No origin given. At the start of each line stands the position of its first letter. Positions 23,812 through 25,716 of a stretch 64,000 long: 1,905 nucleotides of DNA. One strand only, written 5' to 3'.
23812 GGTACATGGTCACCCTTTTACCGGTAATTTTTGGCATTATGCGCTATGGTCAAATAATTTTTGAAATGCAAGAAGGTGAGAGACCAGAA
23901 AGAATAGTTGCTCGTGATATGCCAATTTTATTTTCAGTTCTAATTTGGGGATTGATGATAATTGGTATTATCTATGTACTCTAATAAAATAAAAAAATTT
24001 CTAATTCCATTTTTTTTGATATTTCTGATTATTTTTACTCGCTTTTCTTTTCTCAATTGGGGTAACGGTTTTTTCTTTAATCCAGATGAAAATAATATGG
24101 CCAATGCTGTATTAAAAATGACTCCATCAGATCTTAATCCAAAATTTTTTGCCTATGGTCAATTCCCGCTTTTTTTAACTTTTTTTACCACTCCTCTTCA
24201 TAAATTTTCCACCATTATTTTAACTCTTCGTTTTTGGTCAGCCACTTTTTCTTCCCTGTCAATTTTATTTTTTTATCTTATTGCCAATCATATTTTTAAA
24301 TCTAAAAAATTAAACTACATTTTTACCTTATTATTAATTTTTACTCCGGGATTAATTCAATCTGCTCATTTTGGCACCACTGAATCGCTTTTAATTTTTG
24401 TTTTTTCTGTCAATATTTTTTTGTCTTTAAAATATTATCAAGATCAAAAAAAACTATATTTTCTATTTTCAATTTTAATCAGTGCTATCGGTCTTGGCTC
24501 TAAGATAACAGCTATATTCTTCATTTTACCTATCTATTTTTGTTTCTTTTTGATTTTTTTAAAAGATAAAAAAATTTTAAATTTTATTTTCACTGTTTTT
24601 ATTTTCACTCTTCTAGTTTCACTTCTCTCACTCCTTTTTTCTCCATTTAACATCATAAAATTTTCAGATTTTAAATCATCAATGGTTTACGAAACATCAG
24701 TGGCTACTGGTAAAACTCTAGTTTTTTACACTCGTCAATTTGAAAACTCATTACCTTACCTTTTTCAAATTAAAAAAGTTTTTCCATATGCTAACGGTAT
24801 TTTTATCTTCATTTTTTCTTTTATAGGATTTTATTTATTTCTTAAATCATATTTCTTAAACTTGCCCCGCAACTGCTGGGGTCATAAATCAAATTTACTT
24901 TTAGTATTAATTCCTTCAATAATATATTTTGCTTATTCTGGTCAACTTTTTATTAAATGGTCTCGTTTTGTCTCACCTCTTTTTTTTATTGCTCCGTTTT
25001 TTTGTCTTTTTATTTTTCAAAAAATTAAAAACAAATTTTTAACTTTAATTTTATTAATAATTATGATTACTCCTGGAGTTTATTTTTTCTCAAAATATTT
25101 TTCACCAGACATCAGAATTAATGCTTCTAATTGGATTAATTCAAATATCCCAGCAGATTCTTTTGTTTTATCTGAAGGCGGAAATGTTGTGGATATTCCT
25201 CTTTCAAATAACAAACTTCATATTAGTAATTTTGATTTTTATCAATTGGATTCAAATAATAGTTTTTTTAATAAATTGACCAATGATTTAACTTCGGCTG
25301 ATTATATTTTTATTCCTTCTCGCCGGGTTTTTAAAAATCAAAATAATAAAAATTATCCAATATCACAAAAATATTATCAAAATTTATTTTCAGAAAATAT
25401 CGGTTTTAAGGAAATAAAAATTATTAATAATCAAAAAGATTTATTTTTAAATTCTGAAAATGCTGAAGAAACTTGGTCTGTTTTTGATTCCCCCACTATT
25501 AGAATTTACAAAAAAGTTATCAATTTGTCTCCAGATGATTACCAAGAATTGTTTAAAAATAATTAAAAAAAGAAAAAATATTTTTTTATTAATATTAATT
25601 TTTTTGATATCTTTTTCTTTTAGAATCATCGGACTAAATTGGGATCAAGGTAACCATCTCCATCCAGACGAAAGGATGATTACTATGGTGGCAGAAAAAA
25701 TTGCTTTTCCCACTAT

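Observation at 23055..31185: Six-gene lipid-linked pentose glycosylation cluster resembling the mycobacterial DPA pathway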

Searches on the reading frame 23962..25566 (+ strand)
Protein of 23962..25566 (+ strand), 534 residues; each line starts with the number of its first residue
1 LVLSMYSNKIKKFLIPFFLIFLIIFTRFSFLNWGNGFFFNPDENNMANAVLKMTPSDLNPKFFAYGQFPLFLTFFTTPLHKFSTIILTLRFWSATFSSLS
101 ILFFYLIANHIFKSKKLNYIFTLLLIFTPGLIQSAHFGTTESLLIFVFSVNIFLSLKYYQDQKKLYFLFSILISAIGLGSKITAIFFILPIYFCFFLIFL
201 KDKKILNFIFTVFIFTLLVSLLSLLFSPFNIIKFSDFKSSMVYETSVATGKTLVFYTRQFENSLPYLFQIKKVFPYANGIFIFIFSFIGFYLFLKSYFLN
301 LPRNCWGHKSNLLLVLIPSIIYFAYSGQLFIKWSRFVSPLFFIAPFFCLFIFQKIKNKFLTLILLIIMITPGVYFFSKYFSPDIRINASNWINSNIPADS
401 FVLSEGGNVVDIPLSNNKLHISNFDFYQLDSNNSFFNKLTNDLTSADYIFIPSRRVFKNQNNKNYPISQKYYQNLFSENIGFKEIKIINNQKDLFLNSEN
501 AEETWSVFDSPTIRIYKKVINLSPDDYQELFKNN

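Call 3: search_protein_families(library=pfam, proteins=[window:23962-25566:+], max_evalue=0.01)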
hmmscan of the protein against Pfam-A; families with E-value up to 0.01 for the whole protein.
window:23962-25566:+ (534 aa): 2 families
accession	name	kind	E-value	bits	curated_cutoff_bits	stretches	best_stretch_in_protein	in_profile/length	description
PF13231.12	PMT_2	-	1.8e-07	31.9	26.1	1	86-219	21-151/160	Dolichyl-phosphate-mannose-protein mannosyltransferase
PF02366.24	PMT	-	3.6e-07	30.5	22.7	1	81-204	76-205/245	Dolichyl-phosphate-mannose-protein mannosyltransferase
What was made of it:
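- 23974..25566 (+): GT-C glycosyltransferase 1 (PMT_2 / GT39-like), 530 aa. Core gene of the locus. The start overlaps the end of UbiA; an alternative TTG start lies at 23962. Pfam PMT_2 (1.8e-7) and PMT (3.6e-7), both above cutoff (call 3).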

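Call 4: search_protein_families(library=ncbifam, proteins=[window:23962-25566:+], max_evalue=0.01)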
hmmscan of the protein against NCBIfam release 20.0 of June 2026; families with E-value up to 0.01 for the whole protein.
window:23962-25566:+ (534 aa): 0 families
